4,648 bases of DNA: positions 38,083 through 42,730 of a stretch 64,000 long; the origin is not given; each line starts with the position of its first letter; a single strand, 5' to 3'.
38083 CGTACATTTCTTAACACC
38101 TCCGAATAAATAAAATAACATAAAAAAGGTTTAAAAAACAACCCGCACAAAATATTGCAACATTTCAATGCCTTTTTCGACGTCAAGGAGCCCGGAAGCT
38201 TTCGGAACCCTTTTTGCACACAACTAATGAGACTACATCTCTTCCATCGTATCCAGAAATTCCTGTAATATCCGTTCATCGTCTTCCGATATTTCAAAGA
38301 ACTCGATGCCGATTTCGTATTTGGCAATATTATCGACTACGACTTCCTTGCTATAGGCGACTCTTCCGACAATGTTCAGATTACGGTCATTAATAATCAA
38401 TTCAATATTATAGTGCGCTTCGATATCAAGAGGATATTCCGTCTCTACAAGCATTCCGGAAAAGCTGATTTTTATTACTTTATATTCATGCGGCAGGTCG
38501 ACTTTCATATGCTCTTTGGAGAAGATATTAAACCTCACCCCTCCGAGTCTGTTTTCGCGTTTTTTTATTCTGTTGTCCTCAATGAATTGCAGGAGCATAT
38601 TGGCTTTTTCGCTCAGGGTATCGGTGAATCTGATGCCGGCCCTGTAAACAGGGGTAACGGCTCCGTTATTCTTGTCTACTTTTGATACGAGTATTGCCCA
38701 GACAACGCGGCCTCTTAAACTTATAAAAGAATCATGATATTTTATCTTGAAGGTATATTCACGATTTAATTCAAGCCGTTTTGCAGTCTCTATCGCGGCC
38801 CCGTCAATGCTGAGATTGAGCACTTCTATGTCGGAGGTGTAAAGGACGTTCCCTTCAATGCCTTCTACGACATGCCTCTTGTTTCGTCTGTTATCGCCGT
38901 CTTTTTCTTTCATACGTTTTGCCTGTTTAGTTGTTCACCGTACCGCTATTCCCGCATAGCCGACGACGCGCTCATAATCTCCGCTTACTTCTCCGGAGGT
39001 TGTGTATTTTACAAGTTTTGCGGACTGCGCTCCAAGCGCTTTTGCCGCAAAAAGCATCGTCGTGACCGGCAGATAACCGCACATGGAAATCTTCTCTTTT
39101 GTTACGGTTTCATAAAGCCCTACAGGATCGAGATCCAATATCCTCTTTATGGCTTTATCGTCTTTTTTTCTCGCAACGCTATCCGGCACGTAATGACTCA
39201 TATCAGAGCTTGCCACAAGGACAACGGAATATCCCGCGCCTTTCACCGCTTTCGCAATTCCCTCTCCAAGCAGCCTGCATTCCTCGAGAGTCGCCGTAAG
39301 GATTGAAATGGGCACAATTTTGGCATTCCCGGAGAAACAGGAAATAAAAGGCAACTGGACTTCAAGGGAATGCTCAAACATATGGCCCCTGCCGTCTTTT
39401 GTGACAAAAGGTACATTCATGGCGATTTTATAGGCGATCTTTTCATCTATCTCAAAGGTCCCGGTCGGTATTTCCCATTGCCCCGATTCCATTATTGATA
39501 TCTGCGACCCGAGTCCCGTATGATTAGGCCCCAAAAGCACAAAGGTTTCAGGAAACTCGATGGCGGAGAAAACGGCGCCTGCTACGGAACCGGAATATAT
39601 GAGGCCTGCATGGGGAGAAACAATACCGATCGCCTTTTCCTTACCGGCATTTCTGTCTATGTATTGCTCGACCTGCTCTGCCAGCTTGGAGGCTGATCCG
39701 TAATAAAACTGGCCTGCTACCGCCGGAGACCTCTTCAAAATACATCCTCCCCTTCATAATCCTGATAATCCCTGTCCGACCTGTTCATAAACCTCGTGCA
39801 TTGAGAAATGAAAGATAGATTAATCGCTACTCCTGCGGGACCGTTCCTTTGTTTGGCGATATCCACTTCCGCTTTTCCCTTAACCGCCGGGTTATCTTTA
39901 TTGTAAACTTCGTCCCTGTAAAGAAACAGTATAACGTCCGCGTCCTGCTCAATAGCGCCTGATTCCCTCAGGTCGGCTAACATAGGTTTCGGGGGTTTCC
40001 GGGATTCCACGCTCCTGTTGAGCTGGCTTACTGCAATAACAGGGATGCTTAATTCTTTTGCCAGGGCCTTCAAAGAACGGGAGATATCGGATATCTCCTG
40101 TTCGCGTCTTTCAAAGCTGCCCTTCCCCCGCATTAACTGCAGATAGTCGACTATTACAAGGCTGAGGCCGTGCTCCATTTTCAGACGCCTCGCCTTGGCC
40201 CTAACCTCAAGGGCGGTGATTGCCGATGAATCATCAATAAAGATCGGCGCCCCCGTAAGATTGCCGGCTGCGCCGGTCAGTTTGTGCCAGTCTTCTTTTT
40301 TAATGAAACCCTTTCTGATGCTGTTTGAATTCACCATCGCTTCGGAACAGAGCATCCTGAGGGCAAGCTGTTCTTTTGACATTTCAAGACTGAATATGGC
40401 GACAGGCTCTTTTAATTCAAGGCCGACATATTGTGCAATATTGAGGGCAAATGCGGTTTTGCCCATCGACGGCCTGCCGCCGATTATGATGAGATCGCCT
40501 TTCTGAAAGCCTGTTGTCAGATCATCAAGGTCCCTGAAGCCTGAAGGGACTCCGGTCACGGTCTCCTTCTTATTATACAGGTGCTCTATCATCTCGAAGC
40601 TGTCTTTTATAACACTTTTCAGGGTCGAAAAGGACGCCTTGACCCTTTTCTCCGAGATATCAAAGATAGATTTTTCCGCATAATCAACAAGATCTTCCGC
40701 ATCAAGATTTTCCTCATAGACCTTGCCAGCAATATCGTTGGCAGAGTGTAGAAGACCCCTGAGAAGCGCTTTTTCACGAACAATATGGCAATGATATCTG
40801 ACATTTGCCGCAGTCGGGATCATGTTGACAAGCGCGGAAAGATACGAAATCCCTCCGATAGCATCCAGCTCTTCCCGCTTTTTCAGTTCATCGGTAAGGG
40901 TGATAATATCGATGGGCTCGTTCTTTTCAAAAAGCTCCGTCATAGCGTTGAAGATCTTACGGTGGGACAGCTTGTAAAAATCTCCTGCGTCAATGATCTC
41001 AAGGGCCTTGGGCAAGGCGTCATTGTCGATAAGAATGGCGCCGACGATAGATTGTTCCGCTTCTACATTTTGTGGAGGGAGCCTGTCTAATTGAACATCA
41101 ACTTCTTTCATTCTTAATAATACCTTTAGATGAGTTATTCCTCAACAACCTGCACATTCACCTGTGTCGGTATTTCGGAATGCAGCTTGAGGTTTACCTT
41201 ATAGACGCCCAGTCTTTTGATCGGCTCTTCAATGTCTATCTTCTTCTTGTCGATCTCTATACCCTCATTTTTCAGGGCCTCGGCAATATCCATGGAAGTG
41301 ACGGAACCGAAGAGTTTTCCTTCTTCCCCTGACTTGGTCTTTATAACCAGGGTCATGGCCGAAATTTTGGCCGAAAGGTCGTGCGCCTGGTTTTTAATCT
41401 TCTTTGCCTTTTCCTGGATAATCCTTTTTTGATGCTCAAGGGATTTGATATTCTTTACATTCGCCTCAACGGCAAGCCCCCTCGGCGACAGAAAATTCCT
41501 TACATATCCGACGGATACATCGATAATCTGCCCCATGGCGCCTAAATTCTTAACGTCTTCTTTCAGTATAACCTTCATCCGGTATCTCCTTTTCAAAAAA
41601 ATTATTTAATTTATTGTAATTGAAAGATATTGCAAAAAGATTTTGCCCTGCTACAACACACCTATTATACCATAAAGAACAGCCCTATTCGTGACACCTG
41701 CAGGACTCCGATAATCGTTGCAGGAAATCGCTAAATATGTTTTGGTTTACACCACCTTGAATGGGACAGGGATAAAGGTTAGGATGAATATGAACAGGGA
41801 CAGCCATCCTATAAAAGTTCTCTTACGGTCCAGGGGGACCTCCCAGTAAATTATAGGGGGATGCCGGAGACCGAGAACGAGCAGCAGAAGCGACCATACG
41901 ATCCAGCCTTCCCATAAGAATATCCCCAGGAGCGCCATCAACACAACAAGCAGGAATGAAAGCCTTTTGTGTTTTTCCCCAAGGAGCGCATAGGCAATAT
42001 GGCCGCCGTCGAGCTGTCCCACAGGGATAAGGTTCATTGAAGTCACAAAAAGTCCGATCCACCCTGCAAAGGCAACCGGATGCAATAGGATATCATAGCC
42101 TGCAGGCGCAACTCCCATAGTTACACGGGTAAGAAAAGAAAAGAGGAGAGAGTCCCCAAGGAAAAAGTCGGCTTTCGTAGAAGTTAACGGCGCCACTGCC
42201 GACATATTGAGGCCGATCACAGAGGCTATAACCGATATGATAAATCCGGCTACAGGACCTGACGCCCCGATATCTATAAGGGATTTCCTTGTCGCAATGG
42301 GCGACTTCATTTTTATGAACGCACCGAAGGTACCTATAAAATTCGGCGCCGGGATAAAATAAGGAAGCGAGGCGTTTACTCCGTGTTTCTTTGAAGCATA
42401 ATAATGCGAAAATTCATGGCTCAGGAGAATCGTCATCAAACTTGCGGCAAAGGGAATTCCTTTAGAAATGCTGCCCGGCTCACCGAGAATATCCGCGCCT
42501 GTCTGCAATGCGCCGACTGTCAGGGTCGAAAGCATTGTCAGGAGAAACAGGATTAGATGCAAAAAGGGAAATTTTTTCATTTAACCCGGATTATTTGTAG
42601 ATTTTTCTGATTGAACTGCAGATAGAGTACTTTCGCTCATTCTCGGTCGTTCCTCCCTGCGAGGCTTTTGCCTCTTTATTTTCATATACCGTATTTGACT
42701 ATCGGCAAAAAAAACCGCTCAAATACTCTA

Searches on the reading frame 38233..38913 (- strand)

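Call 31: search_protein_families(library=pfam, proteins=[window:38233-38913:-], max_evalue=0.00001)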
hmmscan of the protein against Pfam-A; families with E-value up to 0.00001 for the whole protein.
window:38233-38913:- (226 aa): 1 family
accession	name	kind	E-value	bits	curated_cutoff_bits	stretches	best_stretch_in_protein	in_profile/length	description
PF07238.19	PilZ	-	4.3e-16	59.5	22.5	2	142-220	23-100/102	PilZ domain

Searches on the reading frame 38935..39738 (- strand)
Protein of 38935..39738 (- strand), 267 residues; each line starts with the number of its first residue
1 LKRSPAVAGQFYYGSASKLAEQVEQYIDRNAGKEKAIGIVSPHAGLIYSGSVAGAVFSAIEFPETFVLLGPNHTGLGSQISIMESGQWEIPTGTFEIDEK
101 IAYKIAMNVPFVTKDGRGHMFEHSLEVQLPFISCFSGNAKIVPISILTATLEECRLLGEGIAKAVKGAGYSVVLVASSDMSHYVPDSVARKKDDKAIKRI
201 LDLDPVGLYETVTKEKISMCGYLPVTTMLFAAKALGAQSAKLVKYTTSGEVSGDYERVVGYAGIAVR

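Call 31: search_protein_families(library=pfam, proteins=[window:38935-39738:-], max_evalue=0.00001)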
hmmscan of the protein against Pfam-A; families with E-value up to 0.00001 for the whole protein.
window:38935-39738:- (267 aa): 1 family
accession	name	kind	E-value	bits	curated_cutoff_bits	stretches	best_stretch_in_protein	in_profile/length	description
PF01875.22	Memo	-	1.5e-73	247.8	27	1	5-264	2-268/269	Memo-like protein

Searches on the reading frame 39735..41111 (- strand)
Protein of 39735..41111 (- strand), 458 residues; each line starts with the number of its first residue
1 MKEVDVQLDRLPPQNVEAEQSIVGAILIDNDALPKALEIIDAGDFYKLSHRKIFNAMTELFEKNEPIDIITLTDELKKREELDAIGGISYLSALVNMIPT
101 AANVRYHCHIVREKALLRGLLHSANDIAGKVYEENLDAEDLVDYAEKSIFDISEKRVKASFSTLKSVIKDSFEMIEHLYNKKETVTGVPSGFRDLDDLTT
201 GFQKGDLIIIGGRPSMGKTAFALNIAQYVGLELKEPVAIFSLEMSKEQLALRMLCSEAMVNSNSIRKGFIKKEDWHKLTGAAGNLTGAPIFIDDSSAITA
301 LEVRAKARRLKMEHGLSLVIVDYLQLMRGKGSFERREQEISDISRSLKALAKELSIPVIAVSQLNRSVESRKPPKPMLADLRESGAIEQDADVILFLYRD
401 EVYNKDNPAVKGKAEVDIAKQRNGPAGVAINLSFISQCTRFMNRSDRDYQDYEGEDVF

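Call 64: search_protein_families(library=pfam, proteins=[window:39735-41111:-], max_evalue=0.00001)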
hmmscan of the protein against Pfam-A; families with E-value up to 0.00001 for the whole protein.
window:39735-41111:- (458 aa): 3 families
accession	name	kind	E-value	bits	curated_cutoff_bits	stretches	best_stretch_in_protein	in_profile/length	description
PF03796.21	DnaB_C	-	7.1e-107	357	27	1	187-443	1-255/255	DnaB-like helicase C terminal domain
PF00772.26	DnaB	-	2.7e-36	124.2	23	1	12-113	2-103/103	DnaB-like helicase N terminal domain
PF13481.12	AAA_25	-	2.7e-10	40.7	27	1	189-364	16-190/195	AAA domain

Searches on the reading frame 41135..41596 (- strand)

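Call 64: search_protein_families(library=pfam, proteins=[window:41135-41596:-], max_evalue=0.00001)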
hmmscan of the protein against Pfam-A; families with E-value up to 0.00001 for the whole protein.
window:41135-41596:- (153 aa): 2 families
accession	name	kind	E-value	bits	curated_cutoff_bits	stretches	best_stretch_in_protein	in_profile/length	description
PF03948.19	Ribosomal_L9_C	-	3.4e-29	101.5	23.2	1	70-152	2-86/86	Ribosomal protein L9, C-terminal domain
PF01281.25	Ribosomal_L9_N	-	1.4e-20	73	20.7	1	7-53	1-47/47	Ribosomal protein L9, N-terminal domain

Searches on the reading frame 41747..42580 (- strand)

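Call 64: search_protein_families(library=pfam, proteins=[window:41747-42580:-], max_evalue=0.00001)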
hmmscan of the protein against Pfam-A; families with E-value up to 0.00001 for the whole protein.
window:41747-42580:- (277 aa): 1 family
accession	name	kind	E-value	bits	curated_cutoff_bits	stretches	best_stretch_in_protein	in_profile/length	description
PF02163.28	Peptidase_M50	-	2.3e-22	79.9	27.2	1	44-206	2-200/221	Peptidase family M50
